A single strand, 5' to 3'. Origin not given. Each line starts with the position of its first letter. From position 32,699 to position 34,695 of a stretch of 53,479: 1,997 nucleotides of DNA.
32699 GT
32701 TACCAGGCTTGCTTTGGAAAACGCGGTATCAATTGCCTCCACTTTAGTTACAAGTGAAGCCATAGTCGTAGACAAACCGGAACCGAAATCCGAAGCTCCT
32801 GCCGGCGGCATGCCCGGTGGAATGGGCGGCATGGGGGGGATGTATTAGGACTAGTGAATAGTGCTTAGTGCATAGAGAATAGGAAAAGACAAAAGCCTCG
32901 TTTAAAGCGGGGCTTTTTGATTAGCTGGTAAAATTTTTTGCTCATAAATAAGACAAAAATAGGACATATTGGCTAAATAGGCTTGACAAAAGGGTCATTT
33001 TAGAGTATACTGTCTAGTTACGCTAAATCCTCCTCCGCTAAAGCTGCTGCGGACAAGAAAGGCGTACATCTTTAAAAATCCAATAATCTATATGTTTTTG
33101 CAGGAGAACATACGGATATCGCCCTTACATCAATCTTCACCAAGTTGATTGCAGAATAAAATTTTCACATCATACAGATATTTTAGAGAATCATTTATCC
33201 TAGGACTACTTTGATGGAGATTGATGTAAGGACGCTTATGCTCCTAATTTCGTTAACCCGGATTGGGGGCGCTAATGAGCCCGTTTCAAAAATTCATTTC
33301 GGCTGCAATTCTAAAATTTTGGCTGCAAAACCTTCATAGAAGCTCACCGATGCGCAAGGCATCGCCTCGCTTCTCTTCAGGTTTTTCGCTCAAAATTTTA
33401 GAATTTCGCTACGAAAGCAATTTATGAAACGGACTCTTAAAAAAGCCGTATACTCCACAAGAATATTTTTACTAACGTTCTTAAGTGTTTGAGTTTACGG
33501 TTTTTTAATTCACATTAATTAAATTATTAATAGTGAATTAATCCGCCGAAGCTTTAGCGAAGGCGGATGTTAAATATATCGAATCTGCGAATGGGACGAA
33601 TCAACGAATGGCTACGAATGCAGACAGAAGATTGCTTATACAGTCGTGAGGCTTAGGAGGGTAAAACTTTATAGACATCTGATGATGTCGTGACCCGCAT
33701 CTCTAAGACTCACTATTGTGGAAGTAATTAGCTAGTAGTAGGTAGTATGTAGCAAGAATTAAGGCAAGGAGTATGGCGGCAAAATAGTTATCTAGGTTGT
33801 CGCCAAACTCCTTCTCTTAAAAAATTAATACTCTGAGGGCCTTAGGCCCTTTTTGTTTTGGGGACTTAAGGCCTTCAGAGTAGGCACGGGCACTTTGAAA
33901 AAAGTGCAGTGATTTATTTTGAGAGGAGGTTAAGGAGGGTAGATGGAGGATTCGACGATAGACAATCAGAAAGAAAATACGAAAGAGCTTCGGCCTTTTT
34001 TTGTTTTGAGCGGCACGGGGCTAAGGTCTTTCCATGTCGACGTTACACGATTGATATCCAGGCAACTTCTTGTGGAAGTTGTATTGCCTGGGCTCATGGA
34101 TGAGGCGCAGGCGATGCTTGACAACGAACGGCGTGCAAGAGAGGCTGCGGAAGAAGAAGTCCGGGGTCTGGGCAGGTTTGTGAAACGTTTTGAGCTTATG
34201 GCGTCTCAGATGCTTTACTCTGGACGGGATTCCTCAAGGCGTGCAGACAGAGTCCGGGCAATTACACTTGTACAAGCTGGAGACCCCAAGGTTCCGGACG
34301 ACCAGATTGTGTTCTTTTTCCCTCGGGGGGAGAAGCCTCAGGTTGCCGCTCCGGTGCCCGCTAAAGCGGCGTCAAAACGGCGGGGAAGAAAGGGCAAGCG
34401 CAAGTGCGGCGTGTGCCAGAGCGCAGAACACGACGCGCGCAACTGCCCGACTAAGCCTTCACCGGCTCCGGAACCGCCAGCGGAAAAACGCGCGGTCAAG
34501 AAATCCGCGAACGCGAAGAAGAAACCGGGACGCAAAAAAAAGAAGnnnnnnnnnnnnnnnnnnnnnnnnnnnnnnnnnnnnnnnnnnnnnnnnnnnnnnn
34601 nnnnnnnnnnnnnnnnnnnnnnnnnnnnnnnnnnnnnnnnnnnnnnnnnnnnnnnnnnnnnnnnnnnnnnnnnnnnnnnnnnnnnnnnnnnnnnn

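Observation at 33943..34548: Bacterial protein with a retroviral/eukaryotic-type CCHC zinc knuckle and poly-basic tails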

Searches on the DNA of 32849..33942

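Call 25: search_rna_families(source=window, start=32849, end=33942, threshold=evalue, max_evalue=10)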
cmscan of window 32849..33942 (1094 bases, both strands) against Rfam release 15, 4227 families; matches with E-value up to 10: 13.
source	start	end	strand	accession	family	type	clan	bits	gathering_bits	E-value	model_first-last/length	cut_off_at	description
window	33105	33244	+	RF04205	MIR2606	Gene; miRNA;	-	25.1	139.7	0.4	1-165/165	no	MIR2606 microRNA precursor family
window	32872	32926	+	RF02075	STnc230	Gene; sRNA;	-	23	50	1.1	28-83/83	no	Enterobacterial sRNA STnc230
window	33114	33239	-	RF03926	MIR1435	Gene; miRNA;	-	22.6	94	1.3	1-186/186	no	MIR1435 microRNA precursor family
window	32863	32939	+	RF01770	rimP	Cis-reg; leader;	-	22.4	47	0.56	1-102/102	no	Gammaprotebacteria rimP leader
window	33700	33821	+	RF01606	plasmodium_snoR31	Gene; snRNA; snoRNA; HACA-box;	-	21.9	60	3.3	1-145/145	no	small nucleolar RNA snoR31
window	33431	33504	+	RF02371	PyrG_leader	Cis-reg; leader;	-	21.2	65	5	1-78/78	no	PyrG leader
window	32849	32922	+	RF01859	Phe_leader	Cis-reg; leader;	-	19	55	2.7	48-125/125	5'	Phenylalanine leader peptide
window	33829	33882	+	RF04133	MIR2646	Gene; miRNA;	-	16.7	245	0.64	1-256/256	no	MIR2646 microRNA precursor family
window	33830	33881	+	RF00884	MIR815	Gene; miRNA;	-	16.4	63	6.4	1-81/81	no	MIR815 microRNA precursor family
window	33114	33241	-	RF03812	mir-BART19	Gene; miRNA;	-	15.3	100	8.7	1-93/93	no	mir-BART19 microRNA precursor family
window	33868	33886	+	RF02914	DUF805b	Cis-reg;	CL00115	14.3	35.6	0.62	1-35/35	no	DUF805b RNA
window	32861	33001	+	RF00007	U12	Gene; snRNA; splicing;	CL00006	13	53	8.8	1-151/151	no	U12 minor spliceosomal RNA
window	33500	33572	-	RF01477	rli43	Gene; sRNA;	-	12.4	100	3.3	1-255/255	no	Listeria sRNA rli43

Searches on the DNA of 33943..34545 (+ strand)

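Call 76: search_rna_families(source=L082, start=3150, end=3800, threshold=evalue, max_evalue=5)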
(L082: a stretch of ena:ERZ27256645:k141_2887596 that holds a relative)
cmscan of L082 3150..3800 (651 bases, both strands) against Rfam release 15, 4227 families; matches with E-value up to 5: 6.
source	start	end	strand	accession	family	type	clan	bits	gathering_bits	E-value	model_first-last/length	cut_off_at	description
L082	3283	3341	+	RF02418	Spd-sr07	Gene; sRNA;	-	20.1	55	1.7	1-63/63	no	Streptococcus sRNA Spd-sr07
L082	3210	3246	-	RF02700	HtrA_thermometer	Cis-reg; thermoregulator;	-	19.7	52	0.51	1-46/46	no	HtrA 5' UTR thermometer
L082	3511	3587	+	RF01624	ceN27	Gene; snRNA; snoRNA; CD-box;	-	17.9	38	2.6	1-80/80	no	Nematode snoRNA ceN27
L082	3734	3770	+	RF00382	DnaX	Cis-reg; frameshift_element;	-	14.9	35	1.2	1-65/65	no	DnaX ribosomal frameshifting element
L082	3695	3742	+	RF04149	MIR447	Gene; miRNA;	-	13.2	200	4.6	1-236/236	no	MIR447 microRNA precursor family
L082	3688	3798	-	RF02091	DAOA-AS1_2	Gene; lncRNA;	-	12.1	43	1.7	89-205/205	no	DAOA antisense RNA 1 conserved region 2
